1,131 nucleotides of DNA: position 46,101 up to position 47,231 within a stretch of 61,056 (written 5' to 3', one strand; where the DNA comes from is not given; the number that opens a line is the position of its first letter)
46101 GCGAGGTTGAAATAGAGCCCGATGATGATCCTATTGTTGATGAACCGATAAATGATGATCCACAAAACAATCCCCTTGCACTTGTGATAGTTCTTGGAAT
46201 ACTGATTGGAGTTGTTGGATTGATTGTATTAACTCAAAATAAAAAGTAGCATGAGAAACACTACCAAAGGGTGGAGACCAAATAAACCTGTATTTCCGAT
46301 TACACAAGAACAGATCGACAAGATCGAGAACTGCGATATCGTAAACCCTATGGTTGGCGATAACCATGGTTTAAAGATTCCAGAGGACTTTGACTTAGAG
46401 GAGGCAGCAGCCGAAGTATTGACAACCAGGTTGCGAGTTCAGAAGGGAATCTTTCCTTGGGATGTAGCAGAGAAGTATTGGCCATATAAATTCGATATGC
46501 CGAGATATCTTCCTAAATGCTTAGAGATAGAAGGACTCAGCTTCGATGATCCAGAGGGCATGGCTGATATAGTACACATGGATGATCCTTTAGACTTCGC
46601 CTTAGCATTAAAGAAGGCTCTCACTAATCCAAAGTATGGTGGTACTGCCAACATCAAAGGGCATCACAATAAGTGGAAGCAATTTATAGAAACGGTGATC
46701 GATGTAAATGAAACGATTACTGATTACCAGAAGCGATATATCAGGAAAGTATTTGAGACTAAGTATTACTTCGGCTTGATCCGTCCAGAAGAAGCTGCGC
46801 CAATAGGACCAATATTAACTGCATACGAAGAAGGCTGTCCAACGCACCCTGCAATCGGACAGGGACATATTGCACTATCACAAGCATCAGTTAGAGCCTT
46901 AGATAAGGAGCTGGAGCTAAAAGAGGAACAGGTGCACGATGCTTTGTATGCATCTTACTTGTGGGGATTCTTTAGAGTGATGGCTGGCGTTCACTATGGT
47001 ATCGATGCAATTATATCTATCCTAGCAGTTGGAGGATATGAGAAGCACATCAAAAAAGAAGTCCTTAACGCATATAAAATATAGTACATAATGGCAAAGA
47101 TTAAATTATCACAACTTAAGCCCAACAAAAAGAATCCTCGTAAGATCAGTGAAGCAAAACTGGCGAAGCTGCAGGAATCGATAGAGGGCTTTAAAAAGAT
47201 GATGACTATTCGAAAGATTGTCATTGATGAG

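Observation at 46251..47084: Vanadium-haloperoxidase-like PAP2 enzyme in a phage genome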

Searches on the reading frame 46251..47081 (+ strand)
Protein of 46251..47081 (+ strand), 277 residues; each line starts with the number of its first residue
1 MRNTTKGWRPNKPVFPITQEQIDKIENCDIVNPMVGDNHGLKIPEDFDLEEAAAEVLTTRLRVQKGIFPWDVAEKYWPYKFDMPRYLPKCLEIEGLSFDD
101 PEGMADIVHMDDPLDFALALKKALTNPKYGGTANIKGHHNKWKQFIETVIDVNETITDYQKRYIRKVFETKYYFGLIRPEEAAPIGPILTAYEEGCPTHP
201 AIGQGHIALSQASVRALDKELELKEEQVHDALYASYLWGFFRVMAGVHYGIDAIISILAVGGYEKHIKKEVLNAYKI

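Call 3: search_protein_families(library=pfam, proteins=[window:46251-47081:+], max_evalue=1)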
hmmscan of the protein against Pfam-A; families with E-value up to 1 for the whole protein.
window:46251-47081:+ (277 aa): 1 family
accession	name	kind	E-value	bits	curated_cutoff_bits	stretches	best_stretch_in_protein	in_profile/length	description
PF08804.16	gp32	-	0.13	12.7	26.8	1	102-162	133-195/208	gp32 DNA binding protein like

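Call 4: search_protein_families(library=phrogs, proteins=[window:46251-47081:+], max_evalue=0.1)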
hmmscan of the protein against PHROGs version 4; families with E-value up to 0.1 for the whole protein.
window:46251-47081:+ (277 aa): 0 families

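Call 5: search_solved_structures(query=window:46251-47081:+, max_evalue=10, show_alignments=3)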
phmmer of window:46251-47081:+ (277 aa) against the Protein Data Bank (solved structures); distinct sequences matched with E-value up to 10: 1.
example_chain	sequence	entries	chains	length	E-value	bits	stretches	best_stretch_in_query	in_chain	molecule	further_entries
7qoj_E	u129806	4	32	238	0.7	12.6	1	146-166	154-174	Ring protein 4/5 gp34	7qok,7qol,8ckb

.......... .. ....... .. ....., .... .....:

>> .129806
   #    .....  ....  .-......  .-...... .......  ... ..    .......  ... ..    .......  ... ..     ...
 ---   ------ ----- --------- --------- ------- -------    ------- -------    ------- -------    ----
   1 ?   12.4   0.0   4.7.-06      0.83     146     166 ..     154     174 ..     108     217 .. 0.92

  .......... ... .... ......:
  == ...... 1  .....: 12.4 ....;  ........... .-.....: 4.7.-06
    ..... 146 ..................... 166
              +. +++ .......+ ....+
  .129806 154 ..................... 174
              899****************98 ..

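Call 6: find_homologous_proteins(query=window:46251-47081:+, max_evalue=0.001)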
Query window:46251-47081:+ (277 aa): 26 proteins with E <= 0.001 among 527 candidates.
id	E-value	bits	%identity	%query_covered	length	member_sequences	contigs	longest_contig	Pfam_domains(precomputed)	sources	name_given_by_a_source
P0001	1.5e-189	647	100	100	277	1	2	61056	-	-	-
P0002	1.2e-123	430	67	99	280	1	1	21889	-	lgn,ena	-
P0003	8.9e-116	404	64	99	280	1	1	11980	-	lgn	-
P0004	4.1e-111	389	64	98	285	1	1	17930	-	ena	-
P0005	6.2e-111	389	63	95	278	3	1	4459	-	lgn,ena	-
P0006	2.4e-110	387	61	98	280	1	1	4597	-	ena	-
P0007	8.0e-110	385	62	98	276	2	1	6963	-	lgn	-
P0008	5.1e-109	382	62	95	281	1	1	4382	-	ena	-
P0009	8.0e-105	369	60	98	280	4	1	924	-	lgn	-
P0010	1.1e-102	361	59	98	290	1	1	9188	-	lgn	-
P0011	4.9e-102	359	57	100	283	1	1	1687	-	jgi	-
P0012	1.1e-101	358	57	97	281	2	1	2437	-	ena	-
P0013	3.3e-98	347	55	99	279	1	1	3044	-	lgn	-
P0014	9.0e-93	329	58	89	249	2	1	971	-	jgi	-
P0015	5.5e-73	264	48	92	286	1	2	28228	-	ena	-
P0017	9.0e-62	227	43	100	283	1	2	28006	-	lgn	-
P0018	5.0e-50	189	41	93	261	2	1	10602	PF22778.4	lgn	-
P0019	7.9e-50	188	36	97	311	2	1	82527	-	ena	-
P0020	6.0e-48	182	39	94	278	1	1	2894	PF22778.4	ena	-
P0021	1.8e-47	180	41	93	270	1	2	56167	PF22778.4,PF01569.28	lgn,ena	-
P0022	7.8e-46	175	40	94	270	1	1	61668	PF22778.4,PF01569.28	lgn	-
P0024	8.0e-43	165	38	93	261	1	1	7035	PF01569.28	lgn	-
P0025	3.8e-31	127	33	95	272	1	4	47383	PF01569.28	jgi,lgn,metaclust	metaclust:\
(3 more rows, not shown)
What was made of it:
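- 26 close homologues (call 6).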

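Call 7: search_protein_families(library=ncbifam, proteins=[window:46251-47081:+], max_evalue=10)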
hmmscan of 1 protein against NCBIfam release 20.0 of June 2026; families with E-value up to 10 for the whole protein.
window:46251-47081:+ (277 aa): 1 family
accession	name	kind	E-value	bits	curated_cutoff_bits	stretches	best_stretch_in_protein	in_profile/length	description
NF007490.0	PRK10084.1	subfamily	0.017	14.1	649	1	115-166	238-290/361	dTDP-glucose 4,6-dehydratase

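Call 9: search_protein_families(library=pfam, alignment_id=A1, max_evalue=0.01)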
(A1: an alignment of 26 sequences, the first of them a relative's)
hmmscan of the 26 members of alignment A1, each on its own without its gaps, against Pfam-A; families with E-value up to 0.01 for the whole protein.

A. member 1, P0001 (277 aa): 0 families

B. families by the number of members that match (of 26 scanned): 1 family
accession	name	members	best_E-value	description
PF01569.27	PAP2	8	3.4e-08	PAP2 superfamily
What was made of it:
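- On PAP2 superfamily (acid phosphatase / vanadium haloperoxidase fold, Pfam PF01569): Eight of 26 homologues hit it, best E 3.4e-8 (call 9), so membership is transitive.
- Pfam PAP2 in 8 of 26 homologues (call 9).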

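Call 10: search_solved_structures(query=A1, max_evalue=1, show_alignments=4)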
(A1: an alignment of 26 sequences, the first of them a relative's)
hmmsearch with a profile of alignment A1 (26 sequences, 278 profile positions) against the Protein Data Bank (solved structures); distinct sequences matched with E-value up to 1: 16.
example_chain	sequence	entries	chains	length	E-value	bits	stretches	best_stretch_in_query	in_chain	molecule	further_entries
5lpc_A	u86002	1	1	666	2.8e-06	30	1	192-223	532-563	Vanadium-dependent bromoperoxidase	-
8q20_A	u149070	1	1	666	2.8e-06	30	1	192-223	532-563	Vanadium-dependent bromoperoxidase, putative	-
8q21_A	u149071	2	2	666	2.8e-06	30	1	192-223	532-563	Vanadium-dependent bromoperoxidase, putative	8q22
1qhb_A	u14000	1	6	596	3.5e-06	29.7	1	192-224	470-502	HALOPEROXIDASE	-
7qvw_AAA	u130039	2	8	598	5.7e-06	29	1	192-223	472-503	Vanadium-dependent bromoperoxidase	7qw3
1up8_A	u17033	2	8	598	5.9e-06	29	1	192-223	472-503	VANADIUM-DEPENDENT BROMOPEROXIDASE 1 | Vanadium-dependent bromoperoxidase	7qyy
7qwi_AAA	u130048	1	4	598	5.9e-06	29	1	192-223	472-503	Vanadium-dependent bromoperoxidase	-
8vgx_A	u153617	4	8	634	6.8e-06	28.8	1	192-223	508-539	Vanadium-dependent bromoperoxidase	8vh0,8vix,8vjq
1qi9_A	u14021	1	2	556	0.00026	23.6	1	192-218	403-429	Vanadium-dependent bromoperoxidase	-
1d2t_A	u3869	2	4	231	0.14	14.6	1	200-259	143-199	ACID PHOSPHATASE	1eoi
9qci_A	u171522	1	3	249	0.17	14.3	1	198-257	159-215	Major phosphate-irrepressible acid phosphatase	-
1iw8_A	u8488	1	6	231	0.24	13.9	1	200-259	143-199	acid phosphatase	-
9qcj_A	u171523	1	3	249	0.25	13.8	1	199-257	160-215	Major phosphate-irrepressible acid phosphatase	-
6ebu_A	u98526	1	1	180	0.42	13.1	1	201-261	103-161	LpxE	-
9jq0_A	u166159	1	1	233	0.75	12.2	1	201-261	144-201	Acid phosphatase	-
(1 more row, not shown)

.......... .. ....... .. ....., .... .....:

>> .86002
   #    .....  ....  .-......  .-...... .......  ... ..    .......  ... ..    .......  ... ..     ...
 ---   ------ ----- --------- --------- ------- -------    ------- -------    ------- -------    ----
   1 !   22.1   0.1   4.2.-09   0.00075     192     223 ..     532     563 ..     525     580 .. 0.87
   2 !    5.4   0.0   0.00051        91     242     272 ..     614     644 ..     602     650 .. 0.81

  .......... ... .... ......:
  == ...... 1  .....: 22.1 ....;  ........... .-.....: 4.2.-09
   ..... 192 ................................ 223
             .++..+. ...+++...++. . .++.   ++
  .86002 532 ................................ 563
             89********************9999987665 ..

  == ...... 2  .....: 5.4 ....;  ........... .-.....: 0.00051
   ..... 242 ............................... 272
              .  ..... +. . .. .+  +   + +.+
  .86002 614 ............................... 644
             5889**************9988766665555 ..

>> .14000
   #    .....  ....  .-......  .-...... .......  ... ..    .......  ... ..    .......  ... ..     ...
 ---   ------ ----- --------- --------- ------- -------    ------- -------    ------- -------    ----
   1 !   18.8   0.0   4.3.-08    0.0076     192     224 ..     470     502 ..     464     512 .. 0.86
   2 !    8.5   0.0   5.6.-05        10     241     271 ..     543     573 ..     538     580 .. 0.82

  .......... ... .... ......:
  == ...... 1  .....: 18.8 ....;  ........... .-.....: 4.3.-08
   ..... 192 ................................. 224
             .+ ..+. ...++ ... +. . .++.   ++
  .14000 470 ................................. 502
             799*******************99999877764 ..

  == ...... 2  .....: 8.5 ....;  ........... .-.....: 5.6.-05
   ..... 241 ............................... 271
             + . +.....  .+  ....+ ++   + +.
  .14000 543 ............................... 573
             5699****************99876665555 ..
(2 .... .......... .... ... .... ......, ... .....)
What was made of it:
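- The seventh, Ser, is also Ala in the A. marina bromoperoxidase (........, call 10).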

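Call 13: search_dna_similar(query=window:46251-47081:+, collection=phages, mode=protein, max_rows=30, max_evalue=0.01)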
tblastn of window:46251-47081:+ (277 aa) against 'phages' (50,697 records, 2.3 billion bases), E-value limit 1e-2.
No match.

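Call 17: find_encoding_contigs(protein=P0002, flank=10000, max_places=3)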
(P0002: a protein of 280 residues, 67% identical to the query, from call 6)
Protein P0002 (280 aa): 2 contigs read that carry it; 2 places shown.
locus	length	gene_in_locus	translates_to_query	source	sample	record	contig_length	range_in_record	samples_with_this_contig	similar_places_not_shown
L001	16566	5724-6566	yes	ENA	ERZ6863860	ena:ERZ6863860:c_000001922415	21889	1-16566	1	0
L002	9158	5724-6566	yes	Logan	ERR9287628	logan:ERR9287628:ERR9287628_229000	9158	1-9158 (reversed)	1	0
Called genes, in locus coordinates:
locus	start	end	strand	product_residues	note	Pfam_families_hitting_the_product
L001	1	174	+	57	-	?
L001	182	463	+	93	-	-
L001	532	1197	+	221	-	PF00959:Phage_lysozyme (weak)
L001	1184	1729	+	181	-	-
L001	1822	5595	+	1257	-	PF10145:PhageMin_Tail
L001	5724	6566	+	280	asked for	-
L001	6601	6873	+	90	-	PF24729:Acb2_Tad1_hairpin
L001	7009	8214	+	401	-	-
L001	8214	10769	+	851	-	-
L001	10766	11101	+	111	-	-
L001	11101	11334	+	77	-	-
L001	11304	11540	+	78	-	-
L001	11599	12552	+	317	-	PF01343:Peptidase_S49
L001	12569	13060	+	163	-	-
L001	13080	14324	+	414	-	-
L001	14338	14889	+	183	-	-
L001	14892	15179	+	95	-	-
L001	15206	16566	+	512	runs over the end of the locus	-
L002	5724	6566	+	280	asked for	-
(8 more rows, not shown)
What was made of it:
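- In L001 the gene lies directly beside an Acb2/Tad1-hairpin gene, in a two-gene island between the tape measure gene and the next tail gene (call 17).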

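Call 19: find_encoding_contigs(protein=P0021, flank=10000, max_places=2)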
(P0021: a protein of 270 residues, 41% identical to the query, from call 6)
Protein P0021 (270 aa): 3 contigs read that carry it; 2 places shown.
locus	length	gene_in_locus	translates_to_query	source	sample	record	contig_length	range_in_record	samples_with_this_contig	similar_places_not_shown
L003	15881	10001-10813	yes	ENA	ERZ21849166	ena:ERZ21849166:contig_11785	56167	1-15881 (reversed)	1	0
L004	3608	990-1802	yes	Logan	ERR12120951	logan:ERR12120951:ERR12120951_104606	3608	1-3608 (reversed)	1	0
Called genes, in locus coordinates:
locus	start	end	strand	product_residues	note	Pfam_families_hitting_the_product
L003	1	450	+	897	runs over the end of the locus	PF10145:PhageMin_Tail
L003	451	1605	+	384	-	PF07157:DNA_circ_N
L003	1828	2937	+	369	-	PF21683:GpP-like_1st, PF05954:Phage_GPD (faint), PF22255:Gp44-like_2nd, PF22630:NMB1110_3rd (weak), PF21929:GpP_4th, PF22174:NMB1110-like_C (weak)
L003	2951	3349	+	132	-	-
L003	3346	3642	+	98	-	PF00216:Bac_DNA_binding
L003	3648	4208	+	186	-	PF06890:Phage_Mu_Gp45 (weak)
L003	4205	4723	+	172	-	PF07409:GP46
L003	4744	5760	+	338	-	PF04865:Baseplate_J, PF26078:Baseplate_J_M (faint)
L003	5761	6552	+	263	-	-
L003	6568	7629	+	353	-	-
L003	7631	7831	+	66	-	-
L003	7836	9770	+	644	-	-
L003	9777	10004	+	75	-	-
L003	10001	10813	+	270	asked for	PF22778:VCPO_2nd (faint), PF01569:PAP2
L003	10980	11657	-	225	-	PF10547:P22_AR_N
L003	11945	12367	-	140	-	-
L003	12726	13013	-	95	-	-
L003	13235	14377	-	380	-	PF00589:Phage_integrase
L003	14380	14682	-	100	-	-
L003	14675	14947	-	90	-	-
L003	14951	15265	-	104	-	PF04930:FUN14 (weak)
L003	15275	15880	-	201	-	?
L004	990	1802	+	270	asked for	PF22778:VCPO_2nd (faint), PF01569:PAP2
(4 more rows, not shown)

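Call 20: find_encoding_contigs(protein=P0019, flank=10000, max_places=2)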
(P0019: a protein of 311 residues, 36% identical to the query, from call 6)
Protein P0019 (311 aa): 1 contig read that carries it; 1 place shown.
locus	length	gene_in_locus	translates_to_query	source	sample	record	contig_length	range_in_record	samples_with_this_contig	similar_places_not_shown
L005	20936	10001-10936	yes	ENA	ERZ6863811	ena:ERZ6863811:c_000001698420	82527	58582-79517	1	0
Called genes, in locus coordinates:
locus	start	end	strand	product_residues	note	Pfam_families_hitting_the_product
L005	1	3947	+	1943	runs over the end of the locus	-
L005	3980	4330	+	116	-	PF24729:Acb2_Tad1_hairpin (weak)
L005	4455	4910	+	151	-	-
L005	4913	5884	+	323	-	PF00145:DNA_methylase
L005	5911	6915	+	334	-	PF00004:AAA (weak)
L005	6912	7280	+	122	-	-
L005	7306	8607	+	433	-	-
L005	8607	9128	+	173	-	-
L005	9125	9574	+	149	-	-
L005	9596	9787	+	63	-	-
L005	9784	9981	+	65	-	-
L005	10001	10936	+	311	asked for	-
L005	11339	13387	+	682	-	PF01612:DNA_pol_A_exo1, PF00476:DNA_pol_A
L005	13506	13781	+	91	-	-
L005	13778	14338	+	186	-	-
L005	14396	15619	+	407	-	-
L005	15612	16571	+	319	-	PF21957:Zn_ribbon_16, PF19898:DUF6371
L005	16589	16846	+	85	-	PF00166:Cpn10 (weak)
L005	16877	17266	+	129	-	-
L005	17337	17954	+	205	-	-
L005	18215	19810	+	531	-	PF00118:Cpn60_TCP1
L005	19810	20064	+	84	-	-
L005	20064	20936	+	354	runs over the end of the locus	PF03796:DnaB_C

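Call 22: predict_structure(alignment_id=A1)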
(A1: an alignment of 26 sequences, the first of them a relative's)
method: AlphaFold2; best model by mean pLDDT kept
length: 277 residues; sequences in the alignment: 26
mean_pLDDT: 94.7   pTM: 0.92
mean pLDDT of the five models: 94.7, 93.3, 93.0, 93.0, 92.4
residues with pLDDT >= 90: 244; 70-90: 29; 50-70: 4; < 50: 0
segments of 3 or more residues with pLDDT < 50: none
pLDDT, mean of each block of 10 residues (from residue 1): 89 96 97 97 96 97 97 98 97 95 83 89 95 92 90 96 97 96 89 90 95 98 97 97 96 98 97 97
secondary structure, 60 per line:
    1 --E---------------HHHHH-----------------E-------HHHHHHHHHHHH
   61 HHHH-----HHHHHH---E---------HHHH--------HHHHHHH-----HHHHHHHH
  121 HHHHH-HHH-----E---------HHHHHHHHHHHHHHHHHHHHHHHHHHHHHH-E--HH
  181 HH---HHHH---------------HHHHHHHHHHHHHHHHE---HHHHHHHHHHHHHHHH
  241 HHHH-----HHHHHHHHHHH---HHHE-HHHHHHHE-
elements in order: H19-23 H49-64 H70-75 H89-92 H101-107 H113-125 H145-174 H179-182 H186-189 H205-220 H225-244 H250-260 H269-275
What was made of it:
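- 46251..47084 (+): Gene for a 277-aa soluble PAP2 / vanadium-haloperoxidase-like enzyme (stop codon included). AlphaFold model with pLDDT 94.7 (call 22).
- On PAP2 superfamily (acid phosphatase / vanadium haloperoxidase fold, Pfam PF01569): Model pLDDT 94.7 (call 22).
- Model pLDDT 94.7, pTM 0.92 (call 22).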

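Call 25: fold_search(model_id=the predicted structure, library=pdb)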
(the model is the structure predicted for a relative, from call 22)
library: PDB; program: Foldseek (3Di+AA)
matches with E <= 10: 207; with E <= 0.001: 2
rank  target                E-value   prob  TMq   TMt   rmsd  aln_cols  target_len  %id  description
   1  7qwi_AAA              8.5e-04  1.00  0.40  0.20  10.1       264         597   15  Vanadate complex of the vanadium-dependent bromoperoxidase from Corallina pilulifera (released 2023-02-01)
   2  7qvw_AAA              9.4e-04  1.00  0.43  0.21   7.4       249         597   16  R396W mutant of the vanadium-dependent bromoperoxidase from Corallina pilulifera (released 2023-02-01)
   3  1qhb_A                2.7e-03  1.00  0.41  0.20   9.9       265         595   16  VANADIUM BROMOPEROXIDASE FROM RED ALGA CORALLINA OFFICINALIS (released 2000-07-05)
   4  8vh0_A                3.7e-03  1.00  0.44  0.22   9.3       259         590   17  Vanadate-bound Vanadium-dependent Bromoperoxidase from Corallina pilulifera (released 2025-01-15)
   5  1up8_A                4.1e-03  1.00  0.43  0.21   9.5       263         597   16  Recombinant vanadium-dependent bromoperoxidase from red algae Corallina pilulifera (released 2003-09-30)
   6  8q20                  7.9e-03  1.00  0.44  0.20   6.1       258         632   16  Crystal structure of Vanadium-dependent haloperoxidase R425D mutant (A. marina) (released 2024-08-14)
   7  7f17_B                7.9e-03  1.00  0.42  0.53   9.3       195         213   20  Crystal Structure of acid phosphatase (released 2021-10-27)
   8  5lpc                  8.3e-03  1.00  0.41  0.20   6.1       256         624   15  Crystal structure of Vanadium-dependent Haloperoxidase from A. marina (released 2016-08-24)
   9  8q21                  1.3e-02  1.00  0.46  0.21   5.4       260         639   17  Crystal structure of Vanadium-dependent haloperoxidase R425S mutant (A. marina) (released 2024-08-14)
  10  1qi9_A                1.3e-02  1.00  0.43  0.23   7.2       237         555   15  X-RAY SIRAS STRUCTURE DETERMINATION OF A VANADIUM-DEPENDENT HALOPEROXIDASE FROM ASCOPHYLLUM NODOSUM AT 2.0 A RESOLUTIO (released 2000-06-10)
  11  7f18_A                1.3e-02  1.00  0.43  0.55   9.3       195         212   19  Crystal Structure of a mutant of acid phosphatase from Pseudomonas aeruginosa (Q57H/W58P/D135R) (released 2021-10-27)
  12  1qi9_B                1.5e-02  1.00  0.43  0.23   7.7       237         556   14  X-RAY SIRAS STRUCTURE DETERMINATION OF A VANADIUM-DEPENDENT HALOPEROXIDASE FROM ASCOPHYLLUM NODOSUM AT 2.0 A RESOLUTIO (released 2000-06-10)
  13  7f18_C                2.0e-02  1.00  0.42  0.53   9.4       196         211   20  Crystal Structure of a mutant of acid phosphatase from Pseudomonas aeruginosa (Q57H/W58P/D135R) (released 2021-10-27)
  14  7f17_A                2.7e-02  1.00  0.43  0.55   9.3       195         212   18  Crystal Structure of acid phosphatase (released 2021-10-27)
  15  5aa6_B                3.0e-02  1.00  0.44  0.22   6.7       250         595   12  Homohexameric Structure of the second Vanadate-Dependent Bromoperoxidase (AnII) from Ascophyllum nodosum (released 2016-08-03)
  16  7f17_C                4.4e-02  1.00  0.41  0.53   9.5       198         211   18  Crystal Structure of acid phosphatase (released 2021-10-27)
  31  1d2t                  1.0e-01  0.82  0.31  0.37  10.6       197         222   13  CRYSTAL STRUCTURE OF ACID PHOSPHATASE FROM ESCHERICHIA BLATTAE (released 2000-12-06)
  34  8cxl_B                1.4e-01  0.84  0.41  0.27   9.8       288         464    9  Structure of NapH3, a vanadium-dependent haloperoxidase homolog catalyzing the stereospecific alpha-hydroxyketone rear (released 2022-08-31)
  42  8cxl_A                1.8e-01  0.51  0.33  0.21  11.5       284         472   12  Structure of NapH3, a vanadium-dependent haloperoxidase homolog catalyzing the stereospecific alpha-hydroxyketone rear (released 2022-08-31)
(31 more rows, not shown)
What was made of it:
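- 46251..47084 (+): Foldseek matches (call 25).
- On PAP2 superfamily (acid phosphatase / vanadium haloperoxidase fold, Pfam PF01569): Foldseek probability 1.0 to bromoperoxidases and class A acid phosphatases (call 25).
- On Vanadium-dependent haloperoxidases: The protein is 277 aa. The TM-score on the target is 0.20-0.23 (call 25).
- Closest known: Class A non-specific acid phosphatases. Same: Foldseek TM 0.42 on the query and 0.53 on the target (call 25).
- Foldseek probability 1.0 to bromoperoxidases (TM 0.40-0.46 on the query) and to acid phosphatases (7f17, TM 0.42 on the query and 0.53 on the target) (call 25). Homologues such as NapH3 show that this lineage can lose halogenating chemistry (PDB entry 8cxl title, call 25).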
